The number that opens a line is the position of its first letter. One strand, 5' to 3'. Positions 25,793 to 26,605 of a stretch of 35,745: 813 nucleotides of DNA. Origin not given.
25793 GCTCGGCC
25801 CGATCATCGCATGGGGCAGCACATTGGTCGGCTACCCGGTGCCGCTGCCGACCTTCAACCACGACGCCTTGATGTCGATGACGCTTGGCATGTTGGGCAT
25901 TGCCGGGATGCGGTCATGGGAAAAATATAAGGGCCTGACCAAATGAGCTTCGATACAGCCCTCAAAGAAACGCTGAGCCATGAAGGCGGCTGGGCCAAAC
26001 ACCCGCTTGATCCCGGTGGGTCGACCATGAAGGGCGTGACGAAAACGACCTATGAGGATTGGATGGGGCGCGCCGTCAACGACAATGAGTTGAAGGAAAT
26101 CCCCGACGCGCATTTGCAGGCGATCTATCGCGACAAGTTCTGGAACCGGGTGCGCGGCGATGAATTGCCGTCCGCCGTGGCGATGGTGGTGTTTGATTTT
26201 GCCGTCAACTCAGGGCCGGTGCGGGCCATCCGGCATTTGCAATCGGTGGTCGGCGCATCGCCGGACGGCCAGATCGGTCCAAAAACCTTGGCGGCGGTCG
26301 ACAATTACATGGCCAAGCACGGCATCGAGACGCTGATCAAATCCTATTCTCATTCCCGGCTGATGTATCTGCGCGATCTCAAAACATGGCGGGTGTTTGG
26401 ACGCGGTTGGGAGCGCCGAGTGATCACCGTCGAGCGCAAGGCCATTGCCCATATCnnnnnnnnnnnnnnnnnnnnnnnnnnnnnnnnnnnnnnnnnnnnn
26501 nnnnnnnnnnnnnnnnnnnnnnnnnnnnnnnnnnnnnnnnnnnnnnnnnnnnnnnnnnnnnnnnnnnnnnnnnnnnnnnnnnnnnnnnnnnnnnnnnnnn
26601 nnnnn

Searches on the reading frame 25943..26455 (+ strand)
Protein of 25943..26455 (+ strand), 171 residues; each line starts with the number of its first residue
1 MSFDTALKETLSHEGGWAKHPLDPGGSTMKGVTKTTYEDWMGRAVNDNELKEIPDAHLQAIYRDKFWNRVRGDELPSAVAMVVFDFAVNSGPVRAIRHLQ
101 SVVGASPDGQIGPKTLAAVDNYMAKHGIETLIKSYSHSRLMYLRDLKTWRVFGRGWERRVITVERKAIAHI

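Call 41: search_protein_families(library=phrogs, proteins=[window:25943-26455:+], max_evalue=0.00001)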
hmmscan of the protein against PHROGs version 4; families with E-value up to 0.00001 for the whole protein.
window:25943-26455:+ (171 aa): 2 families
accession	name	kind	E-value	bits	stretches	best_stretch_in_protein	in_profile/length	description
phrog_315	-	lysis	9e-47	160.9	1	1-167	333-491/677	endolysin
phrog_12853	-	unknown function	1.3e-16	62.2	1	2-120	2-130/131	-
